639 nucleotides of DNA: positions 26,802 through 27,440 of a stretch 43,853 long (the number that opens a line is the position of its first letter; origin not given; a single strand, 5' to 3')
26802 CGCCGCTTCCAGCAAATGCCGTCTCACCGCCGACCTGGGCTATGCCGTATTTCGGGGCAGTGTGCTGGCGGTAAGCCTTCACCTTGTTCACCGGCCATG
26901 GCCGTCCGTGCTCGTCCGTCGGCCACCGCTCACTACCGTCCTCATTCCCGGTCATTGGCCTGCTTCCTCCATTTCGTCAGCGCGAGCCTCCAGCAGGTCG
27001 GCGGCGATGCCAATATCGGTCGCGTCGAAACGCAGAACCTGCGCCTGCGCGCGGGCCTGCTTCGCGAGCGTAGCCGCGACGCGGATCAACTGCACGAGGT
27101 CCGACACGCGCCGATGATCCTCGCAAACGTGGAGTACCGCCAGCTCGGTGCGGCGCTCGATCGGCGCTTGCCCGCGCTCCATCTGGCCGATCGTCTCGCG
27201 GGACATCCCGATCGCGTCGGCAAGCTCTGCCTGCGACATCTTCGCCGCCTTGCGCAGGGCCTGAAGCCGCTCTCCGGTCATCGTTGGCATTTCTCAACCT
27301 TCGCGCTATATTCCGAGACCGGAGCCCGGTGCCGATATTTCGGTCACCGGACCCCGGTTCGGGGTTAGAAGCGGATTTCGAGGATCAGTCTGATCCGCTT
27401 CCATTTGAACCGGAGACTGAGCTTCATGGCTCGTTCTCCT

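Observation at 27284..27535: Self-contained promoter-to-terminator unit encoding a ~215-nt highly structured RNA, divergent from or antisense to the XRE regulator 5' end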

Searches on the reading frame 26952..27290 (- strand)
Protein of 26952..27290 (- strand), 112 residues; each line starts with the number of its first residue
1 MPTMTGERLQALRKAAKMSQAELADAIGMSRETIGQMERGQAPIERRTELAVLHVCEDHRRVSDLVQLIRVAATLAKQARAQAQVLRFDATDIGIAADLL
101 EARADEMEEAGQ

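Call 10: search_protein_families(library=pfam, proteins=[window:26952-27290:-], max_evalue=0.01)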
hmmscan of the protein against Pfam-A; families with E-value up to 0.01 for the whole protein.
window:26952-27290:- (112 aa): 11 families
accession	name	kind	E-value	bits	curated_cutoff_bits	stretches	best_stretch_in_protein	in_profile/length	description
PF01381.28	HTH_3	-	2.7e-10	40.5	23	1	9-43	1-35/55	Helix-turn-helix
PF13560.12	HTH_31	-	8.1e-10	39.3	27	1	6-50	3-48/64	Helix-turn-helix domain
PF13412.12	HTH_24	-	6e-05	23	21.9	1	9-34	9-34/48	Winged helix-turn-helix DNA-binding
PF13404.12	HTH_AsnC-type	-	0.00011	22.4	27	1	9-34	9-34/42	AsnC-type helix-turn-helix domain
PF12844.13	HTH_19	-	0.00046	20.5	30.2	1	6-42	1-37/64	Helix-turn-helix domain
PF13545.12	HTH_Crp_2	-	0.00058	20.2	27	1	17-34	22-39/70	Crp-like helix-turn-helix domain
PF13443.12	HTH_26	-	0.00064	20.4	22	1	8-44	1-37/63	Cro/C1-type HTH DNA-binding domain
PF13384.12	HTH_23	-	0.0022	18.2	24.6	1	7-34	6-34/50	Homeodomain-like domain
PF00325.26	Crp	-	0.0022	18.1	21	1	17-35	2-20/32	Bacterial regulatory proteins, crp family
PF04545.22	Sigma70_r4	-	0.0034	17.3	24.1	1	12-39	15-42/50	Sigma-70, region 4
PF13413.12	HTH_25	-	0.0082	16.4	24.6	0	8-41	1-34/62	Helix-turn-helix domain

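Call 11: search_protein_families(library=phrogs, proteins=[window:26952-27290:-], max_evalue=0.01)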
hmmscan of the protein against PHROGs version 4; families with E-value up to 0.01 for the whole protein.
window:26952-27290:- (112 aa): 32 families (the best 25 are shown)
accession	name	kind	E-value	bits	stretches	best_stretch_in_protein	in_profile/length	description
phrog_8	-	transcription regulation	1.2e-10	42.4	1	3-43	75-115/346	transcriptional regulator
phrog_2328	-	transcription regulation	2e-08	35.1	1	5-49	16-59/128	transcriptional repressor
phrog_5823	-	transcription regulation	1.6e-07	31.8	1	1-47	3-49/404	transcriptional regulator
phrog_2104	-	unknown function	2.5e-07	31.8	1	2-41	37-76/103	-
phrog_3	-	transcription regulation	2.7e-07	31.7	1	2-44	86-126/430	transcriptional repressor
phrog_4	-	transcription regulation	3e-07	30.8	1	5-44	137-173/400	transcriptional repressor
phrog_2439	-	transcription regulation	3.4e-07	30.5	1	3-44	6-47/367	transcriptional regulator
phrog_14076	-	transcription regulation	8.8e-07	30.4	1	3-48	12-60/86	transcriptional regulator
phrog_5119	-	unknown function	2.5e-06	28.4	1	2-81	51-128/152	-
phrog_147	-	transcription regulation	1.8e-05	26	1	3-46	3-47/100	transcriptional regulator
phrog_1373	-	transcription regulation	1.8e-05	25.8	1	7-42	66-101/166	transcriptional regulator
phrog_7241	-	transcription regulation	2.2e-05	25.5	1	8-43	65-100/122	transcriptional regulator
phrog_4779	-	transcription regulation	0.00014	23.3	1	3-87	1-83/98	transcriptional regulator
phrog_1124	-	transcription regulation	0.00017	22.2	1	5-55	9-58/177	transcriptional regulator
phrog_6962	-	unknown function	0.00033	21.9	1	4-78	1-72/73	-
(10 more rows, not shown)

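Call 14: find_related_loci(query=window:26952-27290:-, collection=viral_contigs, flank=3000)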
Query window:26952-27290:- (112 aa) in viral_contigs; peptide patterns used: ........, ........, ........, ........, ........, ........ (x = any residue, [..] = any of these).
36 stretches matched a pattern; 5 encode a relative of the query (tblastn E <= 1e-3); 5 distinct loci.
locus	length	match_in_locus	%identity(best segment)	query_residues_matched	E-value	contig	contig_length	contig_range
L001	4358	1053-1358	43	4-94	1e-18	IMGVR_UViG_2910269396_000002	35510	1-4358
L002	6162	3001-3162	65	4-57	6e-18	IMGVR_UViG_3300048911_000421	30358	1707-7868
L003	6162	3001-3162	65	4-57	7e-18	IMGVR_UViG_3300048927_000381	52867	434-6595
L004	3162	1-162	61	4-57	5e-17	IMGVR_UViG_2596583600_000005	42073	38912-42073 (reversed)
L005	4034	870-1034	60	3-57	6e-17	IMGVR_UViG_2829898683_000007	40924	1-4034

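Call 27: find_related_loci(query=A1, collection=genome_contigs, flank=2500)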
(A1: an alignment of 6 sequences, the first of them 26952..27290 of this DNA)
Query A1 (112 aa) in genome_contigs; peptide patterns used: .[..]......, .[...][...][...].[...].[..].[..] (x = any residue, [..] = any of these).
600 stretches matched a pattern (row limit reached: there are more); 115 encode a relative of the query (tblastn E <= 1e-3); the best 80 are kept; 80 distinct loci.
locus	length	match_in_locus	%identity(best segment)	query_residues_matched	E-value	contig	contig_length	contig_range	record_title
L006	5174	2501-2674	64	4-59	7e-16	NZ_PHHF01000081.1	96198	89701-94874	Sphingomonas fennica strain K101 C581, whole genome shotgun sequence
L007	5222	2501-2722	49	4-66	1e-14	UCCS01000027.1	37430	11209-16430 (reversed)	Rhizobiales bacterium isolate AFS066641 genome assembly, contig: contig_27, whole genome shotgun sequence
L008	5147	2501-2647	55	1-49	2e-10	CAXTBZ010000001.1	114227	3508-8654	MAG TPA_asm: uncultured Sphingomonadaceae bacterium isolate private_T1888_metawrap_bin.7 genome assembly, contig: privat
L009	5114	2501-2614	53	1-38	1e-8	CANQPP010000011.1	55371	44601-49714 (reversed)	MAG: uncultured Clostridia bacterium isolate Lapin-012__bin55 genome assembly, contig: Lapin-012__NODE_1078_length_55371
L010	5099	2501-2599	61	8-40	2e-8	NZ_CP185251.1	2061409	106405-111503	Streptococcus hyointestinalis strain GK-11 chromosome, complete genome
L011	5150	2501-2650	44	3-52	7e-8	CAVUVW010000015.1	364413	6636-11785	MAG: uncultured delta proteobacterium isolate MFD05567.bin.2.269 genome assembly, contig: contig_36792, whole genome sho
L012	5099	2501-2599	55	8-40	1e-7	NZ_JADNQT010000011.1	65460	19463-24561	Streptococcus sp. HF-1907 Scaffold11_1, whole genome shotgun sequence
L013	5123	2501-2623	51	1-41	1e-7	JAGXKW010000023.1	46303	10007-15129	MAG: Wenzhouxiangellaceae bacterium isolate GSL_GB14_17 NODE_120_length_46303_cov_13.8811, whole genome shotgun sequence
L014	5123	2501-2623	51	4-43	2e-7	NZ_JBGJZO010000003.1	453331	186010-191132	Paenibacillus sp. sgz500958 Scaffold3, whole genome shotgun sequence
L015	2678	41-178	46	12-57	3e-7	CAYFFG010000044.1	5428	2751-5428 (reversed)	MAG TPA_asm: uncultured Hyphomonadaceae bacterium isolate ERP003628_co2_104 genome assembly, contig: NODE_12086_length_5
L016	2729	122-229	50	6-41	5e-7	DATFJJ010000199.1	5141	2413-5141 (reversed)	MAG TPA_asm: Wenzhouxiangellaceae bacterium isolate SMAG_U9141 k141_227427, whole genome shotgun sequence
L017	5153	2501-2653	46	6-57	5e-7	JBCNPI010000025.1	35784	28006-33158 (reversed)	MAG: Rhizobium sp. isolate SMAGNO149 Contig25, whole genome shotgun sequence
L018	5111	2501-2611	49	4-40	4e-7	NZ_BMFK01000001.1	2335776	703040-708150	Priestia taiwanensis strain CGMCC 1.12698 sequence01, whole genome shotgun sequence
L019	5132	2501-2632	45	12-55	5e-7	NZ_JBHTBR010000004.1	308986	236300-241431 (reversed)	Hirschia litorea strain CCUG 62793 GCM70025285_6, whole genome shotgun sequence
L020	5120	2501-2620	51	1-41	6e-7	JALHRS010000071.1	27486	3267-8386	MAG: Lysobacterales bacterium isolate maxbin.218_sub c_000000007551, whole genome shotgun sequence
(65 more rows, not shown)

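Call 46: find_homologous_proteins(query=window:26952-27290:-, max_evalue=1e-8)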
Query window:26952-27290:- (112 aa): 17 proteins with E <= 1e-8 among 64 candidates.
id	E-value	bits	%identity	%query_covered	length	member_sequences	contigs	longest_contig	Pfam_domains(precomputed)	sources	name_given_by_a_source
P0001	5.4e-58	211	100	97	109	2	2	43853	PF01381.29,PF13560.13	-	-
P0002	4.5e-40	153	71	100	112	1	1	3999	PF01381.29,PF13560.13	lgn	-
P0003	2.1e-16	78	79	50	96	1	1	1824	PF01381.29,PF13560.13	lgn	-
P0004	5.9e-15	73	63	66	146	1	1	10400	PF01381.29,PF13560.13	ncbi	-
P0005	1.1e-12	66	73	46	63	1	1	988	PF01381.29,PF13560.13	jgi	jgi:DNA-binding XRE family transcriptional regulator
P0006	1.1e-12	66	62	53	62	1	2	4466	PF01381.29,PF13560.13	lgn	-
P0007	1.3e-11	62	65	49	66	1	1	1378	PF01381.29,PF13560.13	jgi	-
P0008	6.9e-11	60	65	48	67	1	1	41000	PF01381.29,PF13560.13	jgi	jgi:DNA-binding XRE family transcriptional regulator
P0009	7.4e-11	60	65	48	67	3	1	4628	PF01381.29,PF13560.13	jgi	jgi:DNA-binding XRE family transcriptional regulator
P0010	7.6e-11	60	63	51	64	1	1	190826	PF01381.29,PF13560.13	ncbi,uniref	ncbi:helix-turn-helix transcriptional regulator [Sphingomonas sp. DT-51]|uniref:helix-turn-helix tra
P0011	2.0e-10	59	66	47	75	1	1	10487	PF01381.29,PF13560.13,PF00325.27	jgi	jgi:DNA-binding XRE family transcriptional regulator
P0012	2.3e-10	58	63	48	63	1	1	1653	PF01381.29,PF13560.13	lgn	-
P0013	2.8e-10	58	61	48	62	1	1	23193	PF01381.29,PF13560.13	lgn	-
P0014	2.9e-10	58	63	48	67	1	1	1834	PF01381.29,PF13560.13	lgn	-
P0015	5.2e-10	57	63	48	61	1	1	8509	PF01381.29,PF13560.13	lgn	-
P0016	6.0e-10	57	64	49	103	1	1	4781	PF01381.29,PF13560.13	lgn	-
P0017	2.4e-9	55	64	47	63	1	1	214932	PF01381.29,PF13560.13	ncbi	-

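Call 47: find_encoding_contigs(protein=P0002, flank=2500, max_places=2)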
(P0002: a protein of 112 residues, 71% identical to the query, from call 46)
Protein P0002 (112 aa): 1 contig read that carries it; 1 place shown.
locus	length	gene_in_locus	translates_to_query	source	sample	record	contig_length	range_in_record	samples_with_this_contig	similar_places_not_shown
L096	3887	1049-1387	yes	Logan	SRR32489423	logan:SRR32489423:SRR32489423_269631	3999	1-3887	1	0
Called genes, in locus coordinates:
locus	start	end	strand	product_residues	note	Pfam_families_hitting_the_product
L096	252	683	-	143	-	PF08797:HIRAN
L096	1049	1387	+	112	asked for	PF13560:HTH_31, PF01381:HTH_3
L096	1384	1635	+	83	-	-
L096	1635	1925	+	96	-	-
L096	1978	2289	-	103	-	-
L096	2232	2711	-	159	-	-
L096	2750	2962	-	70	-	-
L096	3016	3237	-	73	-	-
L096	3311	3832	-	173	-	-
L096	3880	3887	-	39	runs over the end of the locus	?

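Call 48: find_encoding_contigs(protein=P0004, flank=2500, max_places=2)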
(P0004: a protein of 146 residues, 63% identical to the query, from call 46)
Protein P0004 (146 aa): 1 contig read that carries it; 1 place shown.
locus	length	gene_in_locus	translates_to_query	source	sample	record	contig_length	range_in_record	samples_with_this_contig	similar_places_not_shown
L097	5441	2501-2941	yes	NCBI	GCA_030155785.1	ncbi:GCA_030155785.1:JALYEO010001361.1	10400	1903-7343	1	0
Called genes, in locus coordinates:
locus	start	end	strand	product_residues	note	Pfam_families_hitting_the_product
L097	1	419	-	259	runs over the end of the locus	-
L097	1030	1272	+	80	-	PF06855:YozE_SAM_like (weak)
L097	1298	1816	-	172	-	PF02086:MethyltransfD12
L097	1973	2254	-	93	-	-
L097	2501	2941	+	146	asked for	PF13560:HTH_31, PF01381:HTH_3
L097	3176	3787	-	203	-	-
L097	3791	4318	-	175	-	-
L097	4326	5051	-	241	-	-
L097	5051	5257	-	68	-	-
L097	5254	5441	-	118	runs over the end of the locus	-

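Call 49: find_encoding_contigs(protein=P0010, flank=2500, max_places=2)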
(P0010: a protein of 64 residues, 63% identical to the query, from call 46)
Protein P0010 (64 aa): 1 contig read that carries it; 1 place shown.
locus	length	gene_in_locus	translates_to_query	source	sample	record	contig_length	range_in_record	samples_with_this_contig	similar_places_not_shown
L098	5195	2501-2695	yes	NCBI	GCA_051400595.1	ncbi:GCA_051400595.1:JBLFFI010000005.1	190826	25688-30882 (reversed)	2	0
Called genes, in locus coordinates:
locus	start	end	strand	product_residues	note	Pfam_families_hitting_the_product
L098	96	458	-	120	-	-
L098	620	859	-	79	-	-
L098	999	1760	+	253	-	-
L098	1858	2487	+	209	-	PF02586:SRAP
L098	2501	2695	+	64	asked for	PF13560:HTH_31, PF01381:HTH_3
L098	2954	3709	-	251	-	PF00106:adh_short, PF08659:KR, PF13561:adh_short_C2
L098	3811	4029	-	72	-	PF01361:Tautomerase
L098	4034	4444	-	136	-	PF00190:Cupin_1 (weak), PF07883:Cupin_2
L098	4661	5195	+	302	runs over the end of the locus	PF00126:HTH_1, PF03466:LysR_substrate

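Call 50: find_encoding_contigs(protein=P0017, flank=2500, max_places=2)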
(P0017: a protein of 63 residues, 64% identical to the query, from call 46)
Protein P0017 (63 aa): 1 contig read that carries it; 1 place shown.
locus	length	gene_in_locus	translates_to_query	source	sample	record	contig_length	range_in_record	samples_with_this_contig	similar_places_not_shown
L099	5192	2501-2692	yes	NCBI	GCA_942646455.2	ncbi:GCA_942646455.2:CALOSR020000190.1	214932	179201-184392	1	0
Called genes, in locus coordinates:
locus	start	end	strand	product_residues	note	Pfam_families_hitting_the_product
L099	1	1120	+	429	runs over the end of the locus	PF04607:RelA_SpoT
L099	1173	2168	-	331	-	PF02586:SRAP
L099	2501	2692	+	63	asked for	PF13560:HTH_31 (weak), PF01381:HTH_3 (weak)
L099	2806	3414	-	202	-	-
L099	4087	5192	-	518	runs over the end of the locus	-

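Call 51: find_encoding_contigs(protein=P0011, flank=2500, max_places=2)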
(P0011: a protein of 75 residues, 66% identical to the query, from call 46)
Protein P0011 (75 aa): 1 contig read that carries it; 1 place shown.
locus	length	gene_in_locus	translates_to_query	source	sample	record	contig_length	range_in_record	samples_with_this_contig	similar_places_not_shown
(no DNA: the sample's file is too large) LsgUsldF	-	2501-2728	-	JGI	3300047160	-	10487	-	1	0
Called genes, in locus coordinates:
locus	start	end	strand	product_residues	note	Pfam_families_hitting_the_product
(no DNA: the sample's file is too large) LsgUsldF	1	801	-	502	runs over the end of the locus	PF00342:PGI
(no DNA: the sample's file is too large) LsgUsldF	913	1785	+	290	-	PF10502:Peptidase_S26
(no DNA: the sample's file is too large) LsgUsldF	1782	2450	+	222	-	PF14622:Ribonucleas_3_3, PF00636:Ribonuclease_3, PF00035:dsrm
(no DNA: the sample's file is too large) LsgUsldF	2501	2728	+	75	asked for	PF13560:HTH_31, PF01381:HTH_3, PF00325:Crp (faint)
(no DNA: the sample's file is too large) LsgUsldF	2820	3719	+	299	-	PF00009:GTP_EFTU, PF00350:Dynamin_N (weak), PF01926:MMR_HSR1, PF02421:FeoB_N, PF03193:RsgA_GTPase (faint), PF07650:KH_2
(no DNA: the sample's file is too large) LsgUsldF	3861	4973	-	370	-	PF00144:Beta-lactamase (faint), PF13354:Beta-lactamase2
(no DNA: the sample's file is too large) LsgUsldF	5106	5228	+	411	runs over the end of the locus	PF00999:Na_H_Exchanger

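Call 52: find_encoding_contigs(protein=P0013, flank=2500, max_places=2)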
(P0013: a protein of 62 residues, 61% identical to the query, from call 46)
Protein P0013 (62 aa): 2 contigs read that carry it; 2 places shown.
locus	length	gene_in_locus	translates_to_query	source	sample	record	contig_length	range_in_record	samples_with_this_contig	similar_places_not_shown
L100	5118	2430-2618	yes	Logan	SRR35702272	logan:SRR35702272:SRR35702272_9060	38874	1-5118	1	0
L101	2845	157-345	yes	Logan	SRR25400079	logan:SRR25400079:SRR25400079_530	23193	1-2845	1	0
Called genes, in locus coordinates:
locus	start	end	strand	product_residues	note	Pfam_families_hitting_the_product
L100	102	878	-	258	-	PF09669:Phage_pRha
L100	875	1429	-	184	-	-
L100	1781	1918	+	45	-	-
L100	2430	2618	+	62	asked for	PF13560:HTH_31, PF01381:HTH_3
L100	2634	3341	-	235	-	-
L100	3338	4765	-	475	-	PF00331:Glyco_hydro_10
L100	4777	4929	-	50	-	-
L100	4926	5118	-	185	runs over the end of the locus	PF05838:Glyco_hydro_108, PF09374:PG_binding_3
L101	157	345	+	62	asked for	PF13560:HTH_31, PF01381:HTH_3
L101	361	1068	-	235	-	-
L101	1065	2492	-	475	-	PF00331:Glyco_hydro_10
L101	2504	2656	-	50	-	-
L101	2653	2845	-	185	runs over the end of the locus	PF05838:Glyco_hydro_108, PF09374:PG_binding_3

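Call 53: find_encoding_contigs(protein=P0016, flank=2500, max_places=2)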
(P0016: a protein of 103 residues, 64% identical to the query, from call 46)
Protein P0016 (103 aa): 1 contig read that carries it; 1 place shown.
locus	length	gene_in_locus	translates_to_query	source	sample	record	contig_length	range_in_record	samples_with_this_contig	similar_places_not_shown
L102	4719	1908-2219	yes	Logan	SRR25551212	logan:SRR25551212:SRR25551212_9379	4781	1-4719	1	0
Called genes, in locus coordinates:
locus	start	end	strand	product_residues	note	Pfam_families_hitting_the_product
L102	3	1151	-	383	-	?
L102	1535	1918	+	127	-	-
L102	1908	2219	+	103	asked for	PF13560:HTH_31 (weak), PF01381:HTH_3 (weak)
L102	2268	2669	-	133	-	-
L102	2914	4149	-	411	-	-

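Call 54: find_encoding_contigs(protein=P0015, flank=2500, max_places=2)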
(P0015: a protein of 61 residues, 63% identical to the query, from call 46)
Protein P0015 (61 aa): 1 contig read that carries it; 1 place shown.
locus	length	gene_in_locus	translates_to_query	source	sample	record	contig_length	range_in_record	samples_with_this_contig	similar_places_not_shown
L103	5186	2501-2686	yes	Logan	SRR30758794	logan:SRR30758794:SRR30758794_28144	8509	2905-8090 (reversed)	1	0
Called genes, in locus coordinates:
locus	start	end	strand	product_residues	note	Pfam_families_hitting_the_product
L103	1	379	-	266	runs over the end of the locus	?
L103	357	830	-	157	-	PF26841:Hendrixvirinae_terminase_S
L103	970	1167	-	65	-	-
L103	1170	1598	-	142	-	-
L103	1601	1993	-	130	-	PF01844:HNH, PF14279:HNH_5 (weak)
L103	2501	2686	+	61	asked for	PF13560:HTH_31, PF01381:HTH_3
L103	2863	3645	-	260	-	-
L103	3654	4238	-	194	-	-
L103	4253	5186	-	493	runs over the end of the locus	PF13155:Toprim_2 (weak), PF03796:DnaB_C, PF13481:AAA_25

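Call 78: search_protein_families(library=padloc, proteins=[window:26952-27290:-], max_evalue=0.01)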
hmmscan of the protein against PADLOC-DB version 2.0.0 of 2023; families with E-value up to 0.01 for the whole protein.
window:26952-27290:- (112 aa): 17 families
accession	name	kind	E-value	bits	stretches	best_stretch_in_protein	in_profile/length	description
PDLC04142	capH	-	5.2e-07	28.7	1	1-42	3-43/103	capH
PDLC03952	RmrA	-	6.1e-07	26.6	1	5-47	23-65/395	-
PDLC02926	HTH_VI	-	4.1e-06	25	1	4-43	1-40/92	-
PDLC03947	RmrA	-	1.2e-05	22.3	1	4-43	11-50/383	-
PDLC03664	Control_protein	-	1.3e-05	23.6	1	6-43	15-52/74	control protein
PDLC03951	RmrA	-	3.6e-05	20.9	1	4-43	8-47/400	-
PDLC03665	Control_protein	-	5.1e-05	21.5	1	6-42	10-47/77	control protein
PDLC03949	RmrA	-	7e-05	19.9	1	4-49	2-49/363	-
PDLC03944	RmrA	-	0.00023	18.3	1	4-42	6-44/384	-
PDLC03953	RmrA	-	0.00025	18.4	1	3-46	4-47/373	-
PDLC03945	RmrA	-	0.00027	18.2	1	5-42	3-40/394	-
PDLC04133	mad1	-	0.00037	18.7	1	15-47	3-35/60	mads_1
PDLC03954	RmrA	-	0.00076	16.5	1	4-42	10-48/380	-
PDLC03946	RmrA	-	0.00087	16.1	1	6-48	4-46/357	-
PDLC03955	RmrA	-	0.0022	15.3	1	7-42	23-58/371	-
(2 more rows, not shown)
